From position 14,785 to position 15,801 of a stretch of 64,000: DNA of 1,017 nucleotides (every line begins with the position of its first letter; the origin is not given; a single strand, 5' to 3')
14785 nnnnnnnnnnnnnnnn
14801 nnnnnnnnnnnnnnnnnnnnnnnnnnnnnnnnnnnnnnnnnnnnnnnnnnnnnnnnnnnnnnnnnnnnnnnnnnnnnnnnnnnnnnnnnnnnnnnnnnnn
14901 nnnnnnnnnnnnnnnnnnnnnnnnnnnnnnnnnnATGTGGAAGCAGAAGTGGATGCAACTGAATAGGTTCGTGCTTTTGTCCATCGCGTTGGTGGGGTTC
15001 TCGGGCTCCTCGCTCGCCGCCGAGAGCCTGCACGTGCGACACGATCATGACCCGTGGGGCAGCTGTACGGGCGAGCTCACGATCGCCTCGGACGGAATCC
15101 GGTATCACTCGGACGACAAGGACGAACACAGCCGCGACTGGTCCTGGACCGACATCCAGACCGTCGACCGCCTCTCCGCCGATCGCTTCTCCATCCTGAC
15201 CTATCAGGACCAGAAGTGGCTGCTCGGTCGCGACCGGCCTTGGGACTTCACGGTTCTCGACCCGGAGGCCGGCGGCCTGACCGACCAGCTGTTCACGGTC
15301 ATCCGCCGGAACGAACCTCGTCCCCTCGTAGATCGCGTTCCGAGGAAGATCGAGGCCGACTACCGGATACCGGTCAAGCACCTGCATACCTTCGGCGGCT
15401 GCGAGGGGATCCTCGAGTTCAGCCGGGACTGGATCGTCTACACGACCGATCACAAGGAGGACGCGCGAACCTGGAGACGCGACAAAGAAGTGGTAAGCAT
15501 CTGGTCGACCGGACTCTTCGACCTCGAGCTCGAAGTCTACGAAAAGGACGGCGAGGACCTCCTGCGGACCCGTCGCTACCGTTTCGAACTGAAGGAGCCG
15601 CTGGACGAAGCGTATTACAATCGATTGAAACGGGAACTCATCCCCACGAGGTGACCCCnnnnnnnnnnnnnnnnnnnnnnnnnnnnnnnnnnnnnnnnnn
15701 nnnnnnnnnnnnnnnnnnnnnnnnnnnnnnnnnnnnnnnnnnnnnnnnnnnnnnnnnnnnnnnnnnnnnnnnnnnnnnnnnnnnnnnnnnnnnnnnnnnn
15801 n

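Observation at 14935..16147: Two uncharacterised accessory genes after cusA: a tandem-duplicated Cys/His protein and a NosL-family copper protein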

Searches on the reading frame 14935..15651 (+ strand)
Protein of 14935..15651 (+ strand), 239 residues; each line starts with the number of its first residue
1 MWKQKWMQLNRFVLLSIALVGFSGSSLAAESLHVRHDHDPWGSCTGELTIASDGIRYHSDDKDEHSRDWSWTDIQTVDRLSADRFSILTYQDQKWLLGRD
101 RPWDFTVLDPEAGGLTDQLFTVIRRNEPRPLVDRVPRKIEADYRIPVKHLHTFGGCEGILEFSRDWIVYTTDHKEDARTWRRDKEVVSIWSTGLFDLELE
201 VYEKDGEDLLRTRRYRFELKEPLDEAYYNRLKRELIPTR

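Call 4: search_protein_families(library=ncbifam, proteins=[window:14935-15651:+], max_evalue=1)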
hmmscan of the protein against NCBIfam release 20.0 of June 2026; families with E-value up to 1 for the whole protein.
window:14935-15651:+ (239 aa): 0 families

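Call 5: search_protein_families(library=pfam, proteins=[window:14935-15651:+], max_evalue=10)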
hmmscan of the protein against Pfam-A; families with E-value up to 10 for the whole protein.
window:14935-15651:+ (239 aa): 0 families

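Call 7: find_homologous_proteins(query=window:14935-15651:+, max_evalue=0.001)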
Query window:14935-15651:+ (239 aa): 134 proteins with E <= 0.001 among 505 candidates; the best 120 are listed.
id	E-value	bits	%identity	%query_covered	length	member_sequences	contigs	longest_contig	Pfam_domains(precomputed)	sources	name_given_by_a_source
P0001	3.5e-156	536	95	100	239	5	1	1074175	-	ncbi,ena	-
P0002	2.4e-135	468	84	97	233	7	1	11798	-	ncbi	-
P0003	1.0e-131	456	83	97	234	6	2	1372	-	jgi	jgi:hypothetical protein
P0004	5.4e-131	454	82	100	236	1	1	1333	-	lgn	-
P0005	9.3e-127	440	80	97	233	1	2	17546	-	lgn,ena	-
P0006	4.9e-104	365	66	97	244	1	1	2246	-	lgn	-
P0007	3.6e-99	349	62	95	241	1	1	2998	-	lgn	-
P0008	7.6e-99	348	64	94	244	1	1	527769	-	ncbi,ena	-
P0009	1.1e-98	348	61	95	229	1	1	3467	-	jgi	jgi:hypothetical protein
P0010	3.1e-98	346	61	99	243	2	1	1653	-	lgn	-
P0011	3.3e-98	346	61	99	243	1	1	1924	-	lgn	-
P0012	3.7e-96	339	65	92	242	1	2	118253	-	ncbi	-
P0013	4.4e-95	336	62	97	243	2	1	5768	-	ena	-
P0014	7.7e-95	335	66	93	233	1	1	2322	-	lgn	-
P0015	1.1e-94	335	61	94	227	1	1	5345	-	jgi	jgi:hypothetical protein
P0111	4.2e-47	179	43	88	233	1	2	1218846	-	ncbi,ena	-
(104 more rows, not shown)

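Call 14: find_encoding_contigs(protein=P0008, flank=10000, max_places=2)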
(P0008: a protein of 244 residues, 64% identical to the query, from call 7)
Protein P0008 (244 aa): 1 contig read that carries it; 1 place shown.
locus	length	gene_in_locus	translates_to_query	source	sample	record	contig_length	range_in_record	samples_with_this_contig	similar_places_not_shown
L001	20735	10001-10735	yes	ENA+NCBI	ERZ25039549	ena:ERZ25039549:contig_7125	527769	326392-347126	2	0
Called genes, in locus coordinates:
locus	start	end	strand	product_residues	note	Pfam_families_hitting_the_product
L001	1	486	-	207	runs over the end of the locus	PF16357:PepSY_TM_like_2 (weak)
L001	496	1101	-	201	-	PF16357:PepSY_TM_like_2 (weak), PF03929:PepSY_TM (weak)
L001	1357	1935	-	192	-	PF01135:PCMT (weak), PF13489:Methyltransf_23 (weak), PF01209:Ubie_methyltran, PF02390:Methyltransf_4 (faint), PF13847:Methyltransf_31, PF08241:Methyltransf_11, PF08242:Methyltransf_12, PF13649:Methyltransf_25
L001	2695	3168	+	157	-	PF11827:DUF3347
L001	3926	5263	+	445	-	PF02321:OEP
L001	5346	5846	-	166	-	-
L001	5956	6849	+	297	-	PF25954:Beta-barrel_RND_2, PF25975:CzcB_C (weak), PF25989:YknX_C (weak)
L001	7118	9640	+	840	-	PF00873:ACR_tran, PF03176:MMPL (weak)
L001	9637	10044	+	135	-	PF00873:ACR_tran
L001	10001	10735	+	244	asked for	-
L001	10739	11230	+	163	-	PF05573:NosL (faint)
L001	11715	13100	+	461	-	PF12544:LAM_C (faint)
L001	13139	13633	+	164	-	PF00025:Arf, PF00071:Ras, PF01926:MMR_HSR1, PF08477:Roc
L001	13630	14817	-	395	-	PF12706:Lactamase_B_2 (weak)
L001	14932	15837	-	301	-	PF00072:Response_reg, PF13581:HATPase_c_2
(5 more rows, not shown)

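Call 15: find_encoding_contigs(protein=P0111, flank=10000, max_places=2)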
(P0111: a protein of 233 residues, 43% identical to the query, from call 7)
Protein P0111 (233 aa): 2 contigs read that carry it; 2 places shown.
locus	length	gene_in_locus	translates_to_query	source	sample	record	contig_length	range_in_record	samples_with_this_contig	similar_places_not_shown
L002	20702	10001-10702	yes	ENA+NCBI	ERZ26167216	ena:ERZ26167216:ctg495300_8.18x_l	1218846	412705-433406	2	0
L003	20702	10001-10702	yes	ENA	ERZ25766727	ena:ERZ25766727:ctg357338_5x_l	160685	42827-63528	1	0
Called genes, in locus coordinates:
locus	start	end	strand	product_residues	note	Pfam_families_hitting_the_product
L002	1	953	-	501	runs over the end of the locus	PF13701:DDE_Tnp_1_4, PF01609:DDE_Tnp_1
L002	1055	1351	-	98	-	-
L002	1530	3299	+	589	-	PF03600:CitMHS, PF02080:TrkA_C, PF06808:DctM (weak)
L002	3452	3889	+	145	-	-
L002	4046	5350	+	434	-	PF02321:OEP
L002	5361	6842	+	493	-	PF19335:HMBD, PF25919:BSH_CusB, PF25973:BSH_CzcB (faint), PF25869:3HB_CusB (faint), PF25954:Beta-barrel_RND_2, PF25975:CzcB_C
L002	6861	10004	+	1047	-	PF00873:ACR_tran, PF03176:MMPL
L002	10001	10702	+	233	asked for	-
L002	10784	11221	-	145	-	PF05991:NYN_YacP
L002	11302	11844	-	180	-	-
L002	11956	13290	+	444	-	PF01408:GFO_IDH_MocA, PF19051:GFO_IDH_MocA_C2, PF22725:GFO_IDH_MocA_C3 (weak)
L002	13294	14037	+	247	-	PF06439:3keto-disac_hyd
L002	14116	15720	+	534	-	PF00884:Sulfatase, PF01663:Phosphodiest (faint), PF16347:SGSH_C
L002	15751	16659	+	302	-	PF00701:DHDPS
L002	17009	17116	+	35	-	-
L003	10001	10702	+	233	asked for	-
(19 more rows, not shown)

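Call 17: predict_structure(alignment_id=A1)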
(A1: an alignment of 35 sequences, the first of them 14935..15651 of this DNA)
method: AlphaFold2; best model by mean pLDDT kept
length: 239 residues; sequences in the alignment: 35
mean_pLDDT: 85.6   pTM: 0.75
mean pLDDT of the five models: 85.6, 85.2, 83.8, 83.4, 83.2
residues with pLDDT >= 90: 144; 70-90: 52; 50-70: 42; < 50: 1
segments of 3 or more residues with pLDDT < 50: none
pLDDT, mean of each block of 10 residues (from residue 1): 62 69 59 89 91 95 92 91 91 58 90 90 89 92 97 91 96 92 92 96 65 92 96 78
secondary structure, 60 per line:
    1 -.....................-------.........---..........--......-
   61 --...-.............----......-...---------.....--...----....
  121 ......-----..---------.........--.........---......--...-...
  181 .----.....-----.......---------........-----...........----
elements in order: H2-22 E30-38 E42-51 E54-59 E67-70 E74-79 E84-89 E103-107 H117-126 E143-151 E154-162 E166-171 E178-181 E186-190 E196-202 E212-219 H225-235

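Call 22: fold_search(model_id=the predicted structure, library=pdb)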
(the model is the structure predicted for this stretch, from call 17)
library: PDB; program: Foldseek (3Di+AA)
matches with E <= 10: 1262; with E <= 0.001: 48
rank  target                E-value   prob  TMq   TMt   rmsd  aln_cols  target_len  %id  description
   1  8xgc_L                1.6e-06  1.00  0.36  0.22  10.1       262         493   10  Structure of yeast replisome associated with FACT and histone hexamer, Composite map (released 2024-02-14)
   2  6vbu_5                2.5e-06  1.00  0.31  0.26  13.0       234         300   13  Structure of the bovine BBSome complex (released 2020-01-29)
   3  7xti_j                2.5e-06  1.00  0.36  0.23  10.0       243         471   14  RNA polymerase II elongation complex transcribing a nucleosome (EC58hex) (released 2022-10-12)
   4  9wmw_j                2.5e-06  1.00  0.36  0.23  10.0       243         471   14  Co-transcriptional histone H3K36 methylation complex containing RNA polymerase II elongation complex, Set2, and the up (released 2025-12-24)
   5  3tvv_A                3.1e-06  1.00  0.32  0.32   8.7       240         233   14  Structure of the tandem PH domains of Rtt106 (residues 68-315) (released 2012-02-01)
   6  6xtb                  3.8e-06  1.00  0.31  0.32  13.8       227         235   16  Subunit BBS 5 of the human core BBSome complex (released 2020-02-19)
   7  7xtd_j                5.3e-06  1.00  0.35  0.22  19.7       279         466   14  RNA polymerase II elongation complex transcribing a nucleosome (EC58oct) (released 2022-09-07)
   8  2gcj_A                5.3e-06  1.00  0.30  0.31  12.1       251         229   12  Crystal Structure of the Pob3 middle domain (released 2006-05-23)
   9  9eh2_y                5.6e-06  1.00  0.32  0.19  11.1       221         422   12  RNA polymerase II-DSIF-SPT6-PAF1c-TFIIS-IWS1-SETD2-FACT nucleosome upstream (released 2024-12-18)
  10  7xsx_j                5.9e-06  1.00  0.35  0.22  20.1       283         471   14  RNA polymerase II elongation complex transcribing a nucleosome (EC49) (released 2022-09-07)
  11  5umu_A                7.0e-06  1.00  0.36  0.34   7.9       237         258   10  Crystal structure of the middle double PH domain of human FACT complex subunit SPT16 (released 2018-01-31)
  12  7xt7_j                7.3e-06  1.00  0.38  0.24  16.9       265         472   15  RNA polymerase II elongation complex transcribing a nucleosome (EC49B) (released 2022-10-12)
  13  2gcl_B                7.3e-06  1.00  0.32  0.33  11.5       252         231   10  Structure of the Pob3 Middle domain (released 2006-05-23)
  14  7xti_k                8.6e-06  1.00  0.32  0.22  15.6       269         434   13  RNA polymerase II elongation complex transcribing a nucleosome (EC58hex) (released 2022-10-12)
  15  4kha_A                1.1e-05  1.00  0.37  0.29   7.6       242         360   14  Structural basis of histone H2A-H2B recognition by the essential chaperone FACT (released 2013-05-29)
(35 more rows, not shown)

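Call 24: find_related_loci(query=A1, collection=genome_contigs, flank=8000)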
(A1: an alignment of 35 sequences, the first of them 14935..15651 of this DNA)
Query A1 (239 aa) in genome_contigs; peptide patterns used: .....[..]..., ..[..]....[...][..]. (x = any residue, [..] = any of these).
93 stretches matched a pattern; 76 encode a relative of the query (tblastn E <= 1e-3); 76 distinct loci.
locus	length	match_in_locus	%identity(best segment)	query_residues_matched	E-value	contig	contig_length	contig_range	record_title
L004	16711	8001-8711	83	3-239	1e-135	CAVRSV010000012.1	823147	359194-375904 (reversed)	MAG: uncultured Acidobacteriota bacterium isolate MFD02923.bin.1.166 genome assembly, contig: contig_28580, whole genome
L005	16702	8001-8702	83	7-239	1e-132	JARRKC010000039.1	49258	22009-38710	MAG: Acidobacteriota bacterium isolate Spart_036_MAG scaffold_392, whole genome shotgun sequence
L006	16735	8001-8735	60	5-239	3e-99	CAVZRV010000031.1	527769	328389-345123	MAG: uncultured Acidobacteriota bacterium isolate MFD05684.bin.2.2 genome assembly, contig: contig_7125, whole genome sh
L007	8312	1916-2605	59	12-239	2e-91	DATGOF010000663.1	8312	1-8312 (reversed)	MAG TPA_asm: Acidobacteriota bacterium isolate SMAG_U10362 k141_1721354, whole genome shotgun sequence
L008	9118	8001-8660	58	12-239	5e-87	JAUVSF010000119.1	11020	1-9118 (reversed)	MAG: Acidobacteriota bacterium isolate CSMAG_733 CSMAG_733_k127_7347448_length_11020_cov_127.0000, whole genome shotgun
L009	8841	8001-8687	57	8-239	3e-85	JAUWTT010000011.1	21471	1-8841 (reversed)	MAG: Acidobacteriota bacterium isolate CSMAG_2587 CSMAG_2587_k127_872633_length_21471_cov_193.7432, whole genome shotgun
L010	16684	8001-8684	57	8-239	4e-85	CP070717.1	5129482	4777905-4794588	MAG: Acidobacteriota bacterium isolate bin48 chromosome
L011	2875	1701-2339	59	28-239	4e-84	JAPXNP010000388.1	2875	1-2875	MAG: Acidobacteriota bacterium isolate binned_ad_7.1 NODE_45956_length_2875_cov_1.737627, whole genome shotgun sequence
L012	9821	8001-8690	53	7-239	3e-81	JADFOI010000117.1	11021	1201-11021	MAG: Acidobacteria bacterium isolate B68T1B8 B68T1B8_NODE11705, whole genome shotgun sequence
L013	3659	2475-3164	52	7-239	8e-80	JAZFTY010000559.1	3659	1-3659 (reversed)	MAG: Acidobacteriota bacterium isolate BS2bin.44 BS2bin.44_559, whole genome shotgun sequence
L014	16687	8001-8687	51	8-239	2e-78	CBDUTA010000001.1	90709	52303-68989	MAG TPA_asm: uncultured bacterium isolate SRR22302374_binner23_Refined_47 genome assembly, contig: ERZ26661914.65, whole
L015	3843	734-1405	50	14-239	2e-76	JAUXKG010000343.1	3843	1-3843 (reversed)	MAG: Acidobacteriota bacterium isolate CSMAG_3102 CSMAG_3102_k127_20866317_length_3843_cov_34.0000, whole genome shotgun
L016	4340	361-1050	49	10-237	1e-69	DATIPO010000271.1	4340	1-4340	MAG TPA_asm: Acidobacteriota bacterium isolate SMAG_U15852 k141_192184, whole genome shotgun sequence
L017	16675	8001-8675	45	7-235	4e-65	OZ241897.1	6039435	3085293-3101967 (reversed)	MAG: Acidobacteriota bacterium isolate 7b4b86e9-9a4d-44db-aaa0-056d26db6e00 genome assembly, chromosome: 1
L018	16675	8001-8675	45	7-235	1e-64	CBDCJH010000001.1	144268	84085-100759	MAG: Acidobacteriota bacterium isolate c5bec7bd-8743-43d4-8d4a-7f4ec31ca422 genome assembly, contig: contig_1, whole gen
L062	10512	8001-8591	36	34-235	3e-35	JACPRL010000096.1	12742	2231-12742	MAG: Acidobacteria bacterium isolate NC_groundwater_678_Ag_B-0.1um_66_26 B2_S2_coassemblyk141_2021715, whole genome shot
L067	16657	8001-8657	31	12-239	1e-28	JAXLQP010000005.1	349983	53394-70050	MAG: Blastocatellia bacterium isolate STL-ACI6 C1.198.fa-5, whole genome shotgun sequence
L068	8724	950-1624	31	7-239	3e-28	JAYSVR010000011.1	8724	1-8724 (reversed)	MAG: Acidobacteriota bacterium isolate GFS_12827 GFS_12827_10, whole genome shotgun sequence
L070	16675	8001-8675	30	7-239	1e-27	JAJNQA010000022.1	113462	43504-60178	MAG: Heliomicrobium sp. isolate MAG_31 k141_30427, whole genome shotgun sequence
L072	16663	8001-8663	32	9-231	6e-27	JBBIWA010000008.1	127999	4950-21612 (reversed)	MAG: Acidobacteriota bacterium isolate ETS170220_bin_9 NODE_56_length_127999_cov_4.70058, whole genome shotgun sequence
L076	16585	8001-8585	34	27-223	6e-22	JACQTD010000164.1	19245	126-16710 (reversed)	MAG: Acidobacteria bacterium isolate NC_groundwater_1402_Ag_S-0.65um_60_18 S_p65_S5_coassembly_k141_2562480, whole genom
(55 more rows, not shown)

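Call 35: search_solved_structures(query=A1, max_evalue=10, show_alignments=2)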
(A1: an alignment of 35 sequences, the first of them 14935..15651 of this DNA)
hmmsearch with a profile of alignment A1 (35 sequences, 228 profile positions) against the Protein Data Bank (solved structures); distinct sequences matched with E-value up to 10: 0.

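Call 40: search_protein_families(library=pfam, proteins=[L067:3219-5390:+, L067:5417-5974:+, L067:6004-7248:+, L067:7264-7995:+, L067:7986-8732:+, L067:8732-9262:+, L067:9293-10264:+, L067:10292-10756:+, L067:10807-11262:+, L067:11262-11939:+], max_evalue=0.01)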
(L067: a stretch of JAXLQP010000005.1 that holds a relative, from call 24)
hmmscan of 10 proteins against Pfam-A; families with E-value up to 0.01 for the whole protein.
L067:3219-5390:+ (724 aa): 2 families
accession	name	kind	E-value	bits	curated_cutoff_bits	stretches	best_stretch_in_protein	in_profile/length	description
PF01464.25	SLT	-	2.9e-31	107.9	21.3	1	575-675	14-115/117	Transglycosylase SLT domain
PF00999.27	Na_H_Exchanger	-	2e-07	30.7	26.2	1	34-387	19-374/375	Sodium/hydrogen exchanger, transmembrane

L067:5417-5974:+ (186 aa): 1 family
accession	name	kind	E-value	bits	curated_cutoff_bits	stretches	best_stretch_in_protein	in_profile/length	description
PF10080.14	FtrD-like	-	7.5e-31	106.7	26.3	1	83-186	1-101/101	Membrane iron-sulfur containing protein FtrD-like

L067:6004-7248:+ (415 aa): 2 families
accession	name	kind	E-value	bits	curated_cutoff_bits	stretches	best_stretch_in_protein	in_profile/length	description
PF02687.27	FtsX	-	7.6e-23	81.3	25.5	1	292-408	2-120/120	FtsX-like permease C-terminal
PF12704.14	MacB_PCD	-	1.3e-09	39.1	27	1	20-244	3-189/207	MacB-like periplasmic core domain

L067:7264-7995:+ (244 aa): 11 families
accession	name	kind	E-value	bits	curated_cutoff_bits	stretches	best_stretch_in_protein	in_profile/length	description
PF00005.33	ABC_tran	-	1.5e-35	123.2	25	1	25-173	1-136/137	ABC transporter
PF02463.25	SMC_N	-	1.1e-06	28.7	40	1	138-217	135-211/220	RecF/RecN/SMC N terminal domain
PF13304.12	AAA_21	-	2.1e-06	28.4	27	0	37-64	1-26/304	AAA domain, putative AbiEii toxin, Type IV TA system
PF13481.12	AAA_25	-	0.00033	20.8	27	1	32-54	30-52/195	AAA domain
PF06745.19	ATPase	-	0.00039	20.3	26.6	0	180-223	140-186/231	KaiC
PF13191.12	AAA_16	-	0.00043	21.2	32.6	1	34-193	23-161/167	AAA ATPase domain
PF13238.12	AAA_18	-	0.00067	20.6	29.4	1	38-87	1-47/128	AAA domain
PF13401.12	AAA_22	-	0.001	19.8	27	1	35-94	5-60/130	AAA domain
PF13555.12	AAA_29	-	0.003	17.7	27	1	31-52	18-39/61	P-loop containing region of AAA domain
PF25199.1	nSTAND_NTPase5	-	0.0074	16.6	34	0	33-53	39-59/145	Novel STAND NTPase 5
PF20703.3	nSTAND1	-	0.0074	16.4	27.1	0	21-52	19-50/379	Novel STAND NTPase 1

L067:7986-8732:+ (249 aa): 0 families

L067:8732-9262:+ (177 aa): 2 families
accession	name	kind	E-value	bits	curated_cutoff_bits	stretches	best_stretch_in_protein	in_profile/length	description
PF07813.17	LTXXQ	-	0.00013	23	24.3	1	65-155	8-95/100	LTXXQ motif family protein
PF13801.11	Metal_resist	-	0.00014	22.4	29.2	1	42-152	32-122/125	Heavy-metal resistance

L067:9293-10264:+ (324 aa): 4 families
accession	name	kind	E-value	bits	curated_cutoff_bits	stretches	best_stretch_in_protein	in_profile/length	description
PF00092.34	VWA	-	6.5e-15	56.2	23.8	1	96-259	4-163/174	von Willebrand factor type A domain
PF13519.12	VWA_2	-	8.9e-13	49.2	27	1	96-193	3-107/107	von Willebrand factor type A domain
PF05762.20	VWA_CoxE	-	1.2e-05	25.3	26.4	1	96-218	61-185/222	VWA domain containing CoxE-like protein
PF06707.17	DUF1194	-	0.0016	18.1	27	1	158-216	90-150/206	Protein of unknown function (DUF1194)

L067:10292-10756:+ (155 aa): 0 families

L067:10807-11262:+ (152 aa): 0 families

L067:11262-11939:+ (226 aa): 1 family
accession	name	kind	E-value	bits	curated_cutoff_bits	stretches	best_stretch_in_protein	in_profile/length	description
PF18306.6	LDcluster4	-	1.5e-40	138.7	26.3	1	26-189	3-150/151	SLOG cluster4 family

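Call 44: search_protein_representatives(alignment_id=A1)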
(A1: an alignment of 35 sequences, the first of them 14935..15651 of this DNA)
Query: 35 sequences, 228 profile positions. Proteins with E-value up to 0.001 (for the whole library): 556; up to 1e-10: 333; up to 1e-30: 94. The best 150 are listed.
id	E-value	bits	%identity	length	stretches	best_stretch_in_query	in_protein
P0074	6.4e-90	317.1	-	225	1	1-227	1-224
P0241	8.7e-86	303.5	-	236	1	1-226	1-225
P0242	2.6e-82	292.2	-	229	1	10-225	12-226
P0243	4.5e-76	271.8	-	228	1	1-225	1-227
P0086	8.2e-69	248.0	-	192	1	5-176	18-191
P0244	5.3e-65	235.5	-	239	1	14-223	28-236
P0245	1.8e-58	214.2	-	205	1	8-168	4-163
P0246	7.0e-57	209.0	-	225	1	8-226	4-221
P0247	2.0e-53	197.7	-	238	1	8-227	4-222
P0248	2.5e-53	197.3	-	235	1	7-225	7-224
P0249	6.8e-53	195.9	-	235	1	9-226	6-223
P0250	2.8e-52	193.9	-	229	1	8-226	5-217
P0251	8.6e-52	192.3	-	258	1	5-218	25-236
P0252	7.5e-51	189.3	-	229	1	8-226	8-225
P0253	8.6e-51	189.1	-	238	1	5-220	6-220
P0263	5.4e-44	166.8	-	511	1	4-220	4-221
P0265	6.3e-44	166.6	-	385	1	6-223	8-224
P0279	1.5e-38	149.0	-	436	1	5-220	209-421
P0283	5.4e-38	147.2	-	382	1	19-226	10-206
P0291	4.9e-37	144.1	-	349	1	7-225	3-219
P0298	2.7e-35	138.3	-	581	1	6-226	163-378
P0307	1.6e-33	132.5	-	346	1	11-220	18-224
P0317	1.2e-32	129.6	-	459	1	7-225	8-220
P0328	5.5e-31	124.3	-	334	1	11-178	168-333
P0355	1.9e-27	112.7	-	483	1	29-224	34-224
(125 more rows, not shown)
